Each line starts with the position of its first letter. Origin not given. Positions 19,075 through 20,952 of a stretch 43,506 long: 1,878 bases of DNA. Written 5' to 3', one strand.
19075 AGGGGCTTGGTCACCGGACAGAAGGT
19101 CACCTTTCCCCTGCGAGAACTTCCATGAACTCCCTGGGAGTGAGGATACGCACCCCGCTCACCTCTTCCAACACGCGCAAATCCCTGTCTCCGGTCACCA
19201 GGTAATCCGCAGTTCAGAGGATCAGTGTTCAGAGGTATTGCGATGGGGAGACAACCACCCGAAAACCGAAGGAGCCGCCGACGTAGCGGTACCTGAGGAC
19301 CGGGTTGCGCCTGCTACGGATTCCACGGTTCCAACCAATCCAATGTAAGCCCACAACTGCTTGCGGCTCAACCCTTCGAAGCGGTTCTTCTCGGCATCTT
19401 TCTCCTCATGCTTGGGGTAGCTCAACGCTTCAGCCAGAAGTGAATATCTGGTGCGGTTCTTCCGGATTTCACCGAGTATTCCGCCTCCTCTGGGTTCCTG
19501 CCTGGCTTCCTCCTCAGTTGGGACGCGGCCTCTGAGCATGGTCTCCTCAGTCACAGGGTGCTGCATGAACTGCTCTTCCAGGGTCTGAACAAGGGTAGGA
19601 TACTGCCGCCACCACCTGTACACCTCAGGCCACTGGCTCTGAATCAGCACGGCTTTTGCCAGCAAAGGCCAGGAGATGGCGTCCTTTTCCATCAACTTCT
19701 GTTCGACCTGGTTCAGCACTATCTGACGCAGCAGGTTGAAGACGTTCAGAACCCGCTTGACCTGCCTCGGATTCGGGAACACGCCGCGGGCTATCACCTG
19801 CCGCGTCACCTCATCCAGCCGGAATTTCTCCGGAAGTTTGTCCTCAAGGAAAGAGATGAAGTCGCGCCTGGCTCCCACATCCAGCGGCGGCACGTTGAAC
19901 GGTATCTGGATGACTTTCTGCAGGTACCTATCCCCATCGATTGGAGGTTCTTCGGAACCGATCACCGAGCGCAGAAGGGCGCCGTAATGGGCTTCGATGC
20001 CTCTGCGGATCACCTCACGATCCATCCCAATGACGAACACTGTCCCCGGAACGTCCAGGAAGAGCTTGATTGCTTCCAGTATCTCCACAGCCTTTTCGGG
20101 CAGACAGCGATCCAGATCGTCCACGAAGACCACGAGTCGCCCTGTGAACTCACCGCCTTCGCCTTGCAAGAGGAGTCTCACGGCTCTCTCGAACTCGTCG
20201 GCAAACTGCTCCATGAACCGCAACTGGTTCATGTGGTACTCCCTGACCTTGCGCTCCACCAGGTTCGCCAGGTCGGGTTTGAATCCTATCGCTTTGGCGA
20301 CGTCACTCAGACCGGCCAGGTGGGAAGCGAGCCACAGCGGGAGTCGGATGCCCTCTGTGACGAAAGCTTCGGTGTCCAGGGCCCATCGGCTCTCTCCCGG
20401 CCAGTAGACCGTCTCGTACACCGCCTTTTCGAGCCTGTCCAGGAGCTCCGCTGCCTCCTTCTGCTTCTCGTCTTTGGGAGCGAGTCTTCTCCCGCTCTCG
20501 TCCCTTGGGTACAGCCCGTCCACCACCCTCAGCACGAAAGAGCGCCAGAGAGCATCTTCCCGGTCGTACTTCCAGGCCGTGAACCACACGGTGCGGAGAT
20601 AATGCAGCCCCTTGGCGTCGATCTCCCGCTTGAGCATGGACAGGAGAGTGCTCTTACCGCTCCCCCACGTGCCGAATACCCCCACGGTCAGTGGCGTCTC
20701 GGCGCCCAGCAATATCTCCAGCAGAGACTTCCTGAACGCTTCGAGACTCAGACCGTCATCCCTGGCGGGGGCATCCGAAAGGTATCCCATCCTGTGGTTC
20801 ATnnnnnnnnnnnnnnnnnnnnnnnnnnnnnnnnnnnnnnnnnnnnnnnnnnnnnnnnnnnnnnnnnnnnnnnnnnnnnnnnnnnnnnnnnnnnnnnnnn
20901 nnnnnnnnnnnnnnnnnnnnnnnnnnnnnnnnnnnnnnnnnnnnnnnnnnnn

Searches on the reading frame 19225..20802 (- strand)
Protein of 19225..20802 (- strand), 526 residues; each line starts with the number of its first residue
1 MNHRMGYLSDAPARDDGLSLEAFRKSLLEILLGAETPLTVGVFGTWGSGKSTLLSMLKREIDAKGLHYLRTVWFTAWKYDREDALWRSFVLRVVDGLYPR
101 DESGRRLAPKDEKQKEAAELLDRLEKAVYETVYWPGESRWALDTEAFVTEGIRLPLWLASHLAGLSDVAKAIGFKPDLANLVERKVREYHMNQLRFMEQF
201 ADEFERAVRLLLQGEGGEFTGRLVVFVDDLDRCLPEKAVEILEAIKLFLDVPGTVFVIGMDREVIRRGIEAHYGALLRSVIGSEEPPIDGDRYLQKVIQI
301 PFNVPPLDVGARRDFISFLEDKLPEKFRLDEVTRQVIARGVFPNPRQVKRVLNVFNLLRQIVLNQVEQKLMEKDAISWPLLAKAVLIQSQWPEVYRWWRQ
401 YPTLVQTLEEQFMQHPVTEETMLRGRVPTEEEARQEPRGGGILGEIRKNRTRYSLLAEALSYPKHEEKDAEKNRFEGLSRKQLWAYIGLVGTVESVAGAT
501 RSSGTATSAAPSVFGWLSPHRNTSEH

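Call 3: search_protein_families(library=pfam, proteins=[window:19225-20802:-], max_evalue=0.01)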
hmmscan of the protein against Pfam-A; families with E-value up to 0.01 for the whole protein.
window:19225-20802:- (526 aa): 4 families
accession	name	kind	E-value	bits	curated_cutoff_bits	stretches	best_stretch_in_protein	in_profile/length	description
PF07693.20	KAP_NTPase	-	2.8e-34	119.2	20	1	24-361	5-292/293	KAP family P-loop domain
PF13191.12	AAA_16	-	0.00012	23.1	32.6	1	36-232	23-143/167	AAA ATPase domain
PF13401.12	AAA_22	-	0.0011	19.7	27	0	42-99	10-64/130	AAA domain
PF00931.28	NB-ARC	-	0.0036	17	23.5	1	27-91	8-72/248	NB-ARC domain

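Call 4: search_protein_families(library=padloc, proteins=[window:19225-20802:-], max_evalue=0.01)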
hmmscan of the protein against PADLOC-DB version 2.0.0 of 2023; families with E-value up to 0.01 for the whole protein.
window:19225-20802:- (526 aa): 9 families
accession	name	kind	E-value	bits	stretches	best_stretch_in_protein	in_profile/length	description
PDLC02209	QatA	-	1.4e-41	140.8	3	202-319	186-296/646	-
PDLC04959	PDC-S20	-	3.3e-32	110.6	1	10-323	13-274/464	-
PDLC02210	QatA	-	1.5e-29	101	2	218-316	200-289/593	-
PDLC02361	PifA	-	8.6e-28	95.3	1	34-413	37-361/720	PifA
PDLC04957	PDC-S20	-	1.1e-14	52.8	1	223-313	184-261/446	-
PDLC04958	PDC-S20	-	8.1e-14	49.8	2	222-370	175-323/458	-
PDLC04956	PDC-S20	-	2.7e-13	48.1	1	222-305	181-253/450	-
PDLC04140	mad8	-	0.00047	17.8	1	38-272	28-244/314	mads_8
PDLC01055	HerA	-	0.0082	13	0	40-63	160-183/532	Type III coevolved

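Call 5: search_protein_families(library=ncbifam, proteins=[window:19225-20802:-], max_evalue=0.01)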
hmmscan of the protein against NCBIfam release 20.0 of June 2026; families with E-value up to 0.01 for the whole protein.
window:19225-20802:- (526 aa): 2 families
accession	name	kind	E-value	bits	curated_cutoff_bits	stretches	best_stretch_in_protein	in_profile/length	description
NF041923.1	QatA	equivalog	3.7e-49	167.9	600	2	7-319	2-295/628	Qat anti-phage system ATPase QatA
NF007921.0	PRK10636.1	equivalog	4.1e-05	22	917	1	39-97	29-88/638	ABC transporter ATP-binding protein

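Call 9: find_homologous_proteins(query=window:19225-20802:-, max_evalue=0.00001)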
Query window:19225-20802:- (526 aa): 2049 proteins with E <= 0.00001 among 8000 candidates; the best 120 are listed.
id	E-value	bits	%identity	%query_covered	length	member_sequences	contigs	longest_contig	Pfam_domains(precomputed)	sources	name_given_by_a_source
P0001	0.0e+0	1187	100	100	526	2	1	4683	PF07693.21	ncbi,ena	-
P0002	5.0e-272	921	82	95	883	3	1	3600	PF07693.21,PF03781.23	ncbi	-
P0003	1.8e-264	896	78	95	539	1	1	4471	PF07693.21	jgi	jgi:hypothetical protein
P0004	2.4e-184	632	59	94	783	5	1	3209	PF07693.21,PF03781.23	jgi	-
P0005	9.5e-183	626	58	94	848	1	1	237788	PF07693.21,PF03781.23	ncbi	-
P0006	9.9e-182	623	57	94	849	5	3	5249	PF07693.21,PF03781.23,PF13191.13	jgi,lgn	jgi:formylglycine-generating enzyme required for sulfatase activity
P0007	6.2e-181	620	56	98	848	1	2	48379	PF07693.21,PF03781.23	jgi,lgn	jgi:formylglycine-generating enzyme required for sulfatase activity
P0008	8.3e-179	613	55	94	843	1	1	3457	PF07693.21,PF03781.23,PF13191.13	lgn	-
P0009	6.2e-178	611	56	95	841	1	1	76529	PF07693.21,PF03781.23,PF13191.13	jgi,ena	-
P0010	1.1e-176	606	54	95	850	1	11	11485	PF07693.21,PF03781.23,PF13191.13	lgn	-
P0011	1.6e-176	606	54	95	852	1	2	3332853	PF07693.21,PF03781.23,PF13401.13,PF13191.13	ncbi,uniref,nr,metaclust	ncbi:P-loop NTPase fold protein [Levilinea saccharolytica]|uniref:Sulfatase-modifying factor enzyme 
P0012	1.2e-175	603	56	93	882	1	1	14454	PF07693.21,PF03781.23,PF13191.13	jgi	-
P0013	1.1e-173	597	54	94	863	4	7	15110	PF07693.21,PF03781.23,PF13191.13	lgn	-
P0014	1.4e-173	596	56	91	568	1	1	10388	PF07693.21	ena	-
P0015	1.4e-172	593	54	95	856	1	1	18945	PF07693.21,PF03781.23,PF13191.13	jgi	jgi:formylglycine-generating enzyme required for sulfatase activity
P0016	3.8e-172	591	54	93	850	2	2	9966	PF07693.21,PF03781.23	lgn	-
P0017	9.6e-172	590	54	98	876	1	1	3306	PF07693.21,PF03781.23,PF13191.13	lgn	-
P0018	4.7e-171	588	53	94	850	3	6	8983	PF07693.21,PF03781.23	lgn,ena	-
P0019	2.4e-168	579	60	82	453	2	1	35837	PF07693.21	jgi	jgi:hypothetical protein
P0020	8.1e-168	577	53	94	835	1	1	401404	PF07693.21,PF03781.23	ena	-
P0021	1.3e-165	570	54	93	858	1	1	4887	PF07693.21,PF03781.23,PF13191.13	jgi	jgi:formylglycine-generating enzyme required for sulfatase activity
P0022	2.4e-161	556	52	94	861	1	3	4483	PF07693.21,PF03781.23,PF13191.13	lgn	-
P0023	4.2e-160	552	53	93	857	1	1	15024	PF07693.21,PF03781.23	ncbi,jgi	jgi:formylglycine-generating enzyme required for sulfatase activity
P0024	9.4e-160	551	53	93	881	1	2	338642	PF07693.21,PF03781.23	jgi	jgi:formylglycine-generating enzyme required for sulfatase activity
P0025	1.7e-159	550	53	93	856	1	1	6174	PF07693.21,PF03781.23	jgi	-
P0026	2.3e-159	549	54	93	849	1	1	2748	PF07693.21,PF03781.23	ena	-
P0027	2.9e-159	549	53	93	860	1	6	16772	PF07693.21,PF03781.23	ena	-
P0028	2.1e-158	546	50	93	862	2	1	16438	PF07693.21,PF03781.23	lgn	-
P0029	2.3e-158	546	53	93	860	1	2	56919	PF07693.21,PF03781.23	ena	-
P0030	2.8e-158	546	51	94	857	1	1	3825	PF07693.21,PF03781.23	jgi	jgi:formylglycine-generating enzyme required for sulfatase activity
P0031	6.4e-156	538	51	93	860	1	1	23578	PF07693.21,PF03781.23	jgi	jgi:formylglycine-generating enzyme required for sulfatase activity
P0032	3.7e-155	535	58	80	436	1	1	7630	PF07693.21,PF13191.13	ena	-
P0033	1.7e-154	533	54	88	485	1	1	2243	PF07693.21,PF13191.13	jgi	jgi:predicted KAP-like P-loop ATPase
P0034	4.0e-153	529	51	93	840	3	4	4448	PF07693.21,PF03781.23,PF13191.13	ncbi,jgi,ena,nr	ncbi:MAG TPA: SUMF1/EgtB/PvdO family nonheme iron enzyme [Anaerolineaceae bacterium]|nr:SUMF1/EgtB/P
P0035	4.0e-151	522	50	96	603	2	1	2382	PF07693.21,PF13191.13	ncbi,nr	ncbi:MAG TPA: P-loop NTPase fold protein, partial [Anaerolineaceae bacterium]|nr:P-loop NTPase fold 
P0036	9.1e-150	518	51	94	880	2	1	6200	PF07693.21,PF03781.23,PF00931.29,PF13191.13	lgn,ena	-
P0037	2.4e-149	516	53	95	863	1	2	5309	PF07693.21,PF03781.23,PF13191.13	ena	-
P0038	2.9e-149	516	49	94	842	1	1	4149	PF07693.21,PF03781.23,PF13191.13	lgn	-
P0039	3.3e-148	512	50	94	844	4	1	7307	PF07693.21,PF03781.23,PF13191.13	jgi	-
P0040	6.0e-146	505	52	93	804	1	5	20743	PF07693.21,PF03781.23,PF13191.13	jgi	jgi:formylglycine-generating enzyme required for sulfatase activity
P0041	3.1e-143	496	51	95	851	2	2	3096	PF07693.21,PF03781.23,PF13191.13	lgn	-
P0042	2.1e-142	493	50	94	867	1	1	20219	PF07693.21,PF03781.23,PF13191.13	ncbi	-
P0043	3.4e-142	493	48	94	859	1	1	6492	PF07693.21,PF03781.23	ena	-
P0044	3.4e-141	489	48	95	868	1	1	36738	PF07693.21,PF03781.23,PF13191.13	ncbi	-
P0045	1.6e-140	487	50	93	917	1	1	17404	PF07693.21,PF03781.23,PF13401.13,PF13191.13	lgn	-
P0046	2.5e-139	483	50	93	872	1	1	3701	PF07693.21,PF03781.23,PF13191.13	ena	-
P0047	9.1e-139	481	46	94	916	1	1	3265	PF07693.21,PF03781.23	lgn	-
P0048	1.3e-137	477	49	93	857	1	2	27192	PF07693.21,PF03781.23,PF13191.13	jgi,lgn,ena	-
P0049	4.2e-137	476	48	93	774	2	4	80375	PF07693.21,PF03781.23,PF13191.13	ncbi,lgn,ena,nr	ncbi:MAG: SUMF1/EgtB/PvdO family nonheme iron enzyme [Caldilineaceae bacterium]|nr:SUMF1/EgtB/PvdO f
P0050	7.9e-137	475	49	94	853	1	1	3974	PF07693.21,PF03781.23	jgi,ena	-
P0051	9.8e-137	475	49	93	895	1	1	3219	PF07693.21,PF03781.23,PF13191.13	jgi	jgi:formylglycine-generating enzyme required for sulfatase activity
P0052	1.1e-136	475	49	93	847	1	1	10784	PF07693.21,PF03781.23,PF13191.13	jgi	jgi:formylglycine-generating enzyme required for sulfatase activity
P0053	2.3e-136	473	48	94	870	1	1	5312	PF07693.21,PF03781.23,PF13191.13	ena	-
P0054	8.9e-136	471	47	93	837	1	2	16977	PF07693.21,PF03781.23,PF13191.13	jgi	jgi:formylglycine-generating enzyme required for sulfatase activity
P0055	1.2e-135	471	55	77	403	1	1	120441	PF07693.21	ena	-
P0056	1.4e-135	471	48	95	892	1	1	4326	PF07693.21,PF03781.23,PF13191.13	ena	-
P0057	9.4e-135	468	49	94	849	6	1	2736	PF07693.21,PF03781.23,PF13191.13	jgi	jgi:formylglycine-generating enzyme required for sulfatase activity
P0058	1.2e-134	468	53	81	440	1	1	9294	PF07693.21,PF13401.13,PF13191.13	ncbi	-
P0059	1.3e-132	461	52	87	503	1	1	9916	PF07693.21,PF13401.13,PF13191.13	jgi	-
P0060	1.6e-132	461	45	93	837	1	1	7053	PF07693.21,PF24883.3,PF03781.23,PF13191.13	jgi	jgi:formylglycine-generating enzyme required for sulfatase activity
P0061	2.9e-132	460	48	93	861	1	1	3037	PF07693.21,PF03781.23,PF13191.13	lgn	-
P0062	5.7e-132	459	57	70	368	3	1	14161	PF07693.21,PF13401.13,PF13191.13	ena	-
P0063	7.2e-132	459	48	94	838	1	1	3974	PF07693.21,PF03781.23,PF13191.13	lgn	-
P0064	1.4e-130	454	48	93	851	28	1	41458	PF07693.21,PF03781.23,PF13191.13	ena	-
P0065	1.1e-129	451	46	97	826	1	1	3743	PF07693.21,PF03781.23,PF13191.13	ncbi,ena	-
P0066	3.2e-129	450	45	94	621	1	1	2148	PF07693.21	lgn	-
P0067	4.2e-129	449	47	94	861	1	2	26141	PF07693.21,PF03781.23,PF13191.13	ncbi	-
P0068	4.8e-129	449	47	94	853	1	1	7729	PF07693.21,PF03781.23,PF13191.13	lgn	-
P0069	5.9e-129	449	49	94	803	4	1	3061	PF07693.21,PF03781.23,PF13191.13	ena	-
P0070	2.0e-128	447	48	93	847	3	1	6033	PF07693.21,PF03781.23,PF13191.13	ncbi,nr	ncbi:MAG TPA: hypothetical protein EYP41_05380 [Anaerolineae bacterium]|nr:hypothetical protein [Ana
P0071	3.8e-128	446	47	94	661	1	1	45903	PF07693.21,PF13191.13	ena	-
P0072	4.6e-128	446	47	95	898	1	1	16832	PF07693.21,PF03781.23,PF13191.13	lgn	-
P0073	8.2e-128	445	46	94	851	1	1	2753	PF07693.21,PF03781.23,PF13401.13,PF13191.13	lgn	-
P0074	1.0e-127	445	50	94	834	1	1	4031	PF07693.21,PF03781.23,PF13191.13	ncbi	-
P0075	1.6e-127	444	43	94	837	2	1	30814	PF07693.21,PF03781.23,PF13191.13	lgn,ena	-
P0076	2.1e-127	444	47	93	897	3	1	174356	PF07693.21,PF03781.23,PF13191.13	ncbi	-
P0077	2.4e-127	444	47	93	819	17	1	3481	PF07693.21,PF03781.23,PF13401.13,PF13191.13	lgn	-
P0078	5.0e-127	443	46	93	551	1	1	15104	PF07693.21,PF13401.13,PF13191.13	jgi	jgi:hypothetical protein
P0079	9.1e-127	442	48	93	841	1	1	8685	PF07693.21,PF03781.23,PF13191.13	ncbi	-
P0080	1.7e-126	441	47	94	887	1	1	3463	PF07693.21,PF03781.23,PF13191.13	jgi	jgi:formylglycine-generating enzyme required for sulfatase activity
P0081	2.8e-126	440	45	94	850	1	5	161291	PF07693.21,PF03781.23,PF13191.13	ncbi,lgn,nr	ncbi:MAG: SUMF1/EgtB/PvdO family nonheme iron enzyme [Anaerolineae bacterium]|nr:SUMF1/EgtB/PvdO fam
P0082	2.8e-126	440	47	93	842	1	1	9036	PF07693.21,PF03781.23,PF13401.13,PF13191.13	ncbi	-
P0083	3.0e-126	440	46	94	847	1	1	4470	PF07693.21,PF03781.23,PF13191.13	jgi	jgi:formylglycine-generating enzyme required for sulfatase activity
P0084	1.1e-125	438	48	94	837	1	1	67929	PF07693.21,PF03781.23,PF13191.13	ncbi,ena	-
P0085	1.2e-125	438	45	94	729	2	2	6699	PF07693.21,PF03781.23,PF13191.13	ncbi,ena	-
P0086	6.2e-125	436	44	94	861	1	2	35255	PF07693.21,PF03781.23,PF13191.13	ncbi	-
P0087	7.2e-125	435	45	93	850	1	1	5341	PF07693.21,PF03781.23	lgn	-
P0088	1.8e-124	434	45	98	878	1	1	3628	PF07693.21,PF03781.23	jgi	jgi:formylglycine-generating enzyme required for sulfatase activity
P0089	2.2e-124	434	47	94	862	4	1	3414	PF07693.21,PF03781.23,PF13191.13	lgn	-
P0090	3.4e-124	433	45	93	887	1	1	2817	PF07693.21,PF03781.23,PF13191.13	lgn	-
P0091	1.9e-123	431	47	97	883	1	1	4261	PF07693.21,PF03781.23,PF13401.13,PF13191.13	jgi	jgi:formylglycine-generating enzyme required for sulfatase activity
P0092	8.0e-123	429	48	93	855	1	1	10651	PF07693.21,PF03781.23,PF13191.13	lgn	-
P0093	1.4e-122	428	46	93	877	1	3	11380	PF07693.21,PF03781.23,PF13401.13,PF13191.13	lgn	-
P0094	2.4e-122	427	47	97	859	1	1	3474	PF07693.21,PF03781.23,PF13191.13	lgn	-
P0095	7.2e-122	426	46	93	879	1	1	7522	PF07693.21,PF03781.23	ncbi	-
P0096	4.0e-121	423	48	93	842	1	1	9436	PF07693.21,PF03781.23,PF13191.13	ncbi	-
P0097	5.7e-121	423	47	93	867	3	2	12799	PF07693.21,PF03781.23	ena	-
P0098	6.2e-121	422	43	97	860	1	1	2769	PF07693.21,PF03781.23,PF13191.13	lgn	-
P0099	6.7e-121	422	45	93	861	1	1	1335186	PF07693.21,PF03781.23,PF13191.13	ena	-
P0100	9.5e-121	422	44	93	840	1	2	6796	PF07693.21,PF03781.23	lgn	-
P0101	9.9e-121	422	43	98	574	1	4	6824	PF07693.21,PF13191.13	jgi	jgi:hypothetical protein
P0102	4.7e-120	420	46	93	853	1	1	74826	PF07693.21,PF03781.23,PF13401.13,PF13191.13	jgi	jgi:formylglycine-generating enzyme required for sulfatase activity/ABC-type dipeptide/oligopeptide/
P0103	9.0e-120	419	45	94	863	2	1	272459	PF07693.21,PF03781.23,PF13191.13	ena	-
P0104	1.1e-119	418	45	93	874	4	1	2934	PF07693.21,PF03781.23,PF13191.13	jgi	jgi:formylglycine-generating enzyme required for sulfatase activity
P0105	2.5e-119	417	43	93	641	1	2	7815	PF07693.21,PF13191.13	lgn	-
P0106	6.1e-119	416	47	94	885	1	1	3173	PF07693.21,PF03781.23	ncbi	-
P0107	1.1e-118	415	45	96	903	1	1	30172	PF07693.21,PF03781.23,PF13401.13,PF13191.13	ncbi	-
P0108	1.4e-118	415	48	91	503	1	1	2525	PF07693.21,PF13401.13,PF13191.13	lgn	-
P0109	4.0e-118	413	43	93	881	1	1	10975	PF07693.21,PF03781.23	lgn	-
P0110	6.0e-118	413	45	94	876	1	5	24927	PF07693.21,PF03781.23,PF13191.13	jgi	jgi:formylglycine-generating enzyme required for sulfatase activity/energy-coupling factor transport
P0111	6.1e-118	413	44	93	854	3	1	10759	PF07693.21,PF03781.23,PF13401.13,PF13191.13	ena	-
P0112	7.9e-118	412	45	96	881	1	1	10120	PF07693.21,PF03781.23,PF13191.13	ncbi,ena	-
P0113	9.5e-118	412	45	94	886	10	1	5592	PF07693.21,PF03781.23,PF13191.13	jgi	jgi:formylglycine-generating enzyme required for sulfatase activity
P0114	1.1e-117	412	44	94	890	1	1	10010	PF07693.21,PF03781.23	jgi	jgi:formylglycine-generating enzyme required for sulfatase activity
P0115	1.5e-117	411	43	93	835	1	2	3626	PF07693.21,PF03781.23,PF13191.13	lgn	-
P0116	3.7e-117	410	43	94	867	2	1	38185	PF07693.21,PF03781.23,PF13191.13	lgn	-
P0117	5.0e-117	410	45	93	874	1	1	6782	PF07693.21,PF03781.23,PF13191.13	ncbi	-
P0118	9.7e-117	409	45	94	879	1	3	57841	PF07693.21,PF03781.23,PF13401.13,PF13191.13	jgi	jgi:formylglycine-generating enzyme required for sulfatase activity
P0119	1.1e-116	409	44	97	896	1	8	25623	PF07693.21,PF03781.23,PF13191.13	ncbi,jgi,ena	-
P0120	3.4e-116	407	43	94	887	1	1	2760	PF07693.21,PF03781.23,PF13401.13,PF13191.13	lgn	-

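Call 11: find_encoding_contigs(protein=P0002, flank=6000, max_places=3)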
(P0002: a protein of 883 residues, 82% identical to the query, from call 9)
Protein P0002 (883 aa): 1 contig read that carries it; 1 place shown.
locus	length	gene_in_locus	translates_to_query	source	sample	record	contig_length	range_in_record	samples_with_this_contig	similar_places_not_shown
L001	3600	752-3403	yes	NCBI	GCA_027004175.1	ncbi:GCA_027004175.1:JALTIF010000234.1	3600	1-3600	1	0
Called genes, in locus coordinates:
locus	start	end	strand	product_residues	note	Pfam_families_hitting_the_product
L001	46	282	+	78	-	PF02604:PhdYeFM_antitox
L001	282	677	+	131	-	PF01850:PIN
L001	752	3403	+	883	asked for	PF07693:KAP_NTPase, PF03781:FGE-sulfatase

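Call 12: find_encoding_contigs(protein=P0003, flank=6000, max_places=3)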
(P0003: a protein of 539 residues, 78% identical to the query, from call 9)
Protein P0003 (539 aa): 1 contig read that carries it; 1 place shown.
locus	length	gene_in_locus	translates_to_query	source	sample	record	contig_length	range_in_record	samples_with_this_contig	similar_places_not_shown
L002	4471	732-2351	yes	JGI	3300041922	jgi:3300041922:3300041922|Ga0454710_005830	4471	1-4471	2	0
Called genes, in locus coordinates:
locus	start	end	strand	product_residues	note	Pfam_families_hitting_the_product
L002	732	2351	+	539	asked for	PF07693:KAP_NTPase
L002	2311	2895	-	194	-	PF05683:Fumerase_C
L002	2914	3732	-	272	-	PF05681:Fumerase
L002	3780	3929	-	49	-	-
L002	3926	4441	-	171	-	PF00117:GATase, PF07722:Peptidase_C26 (weak)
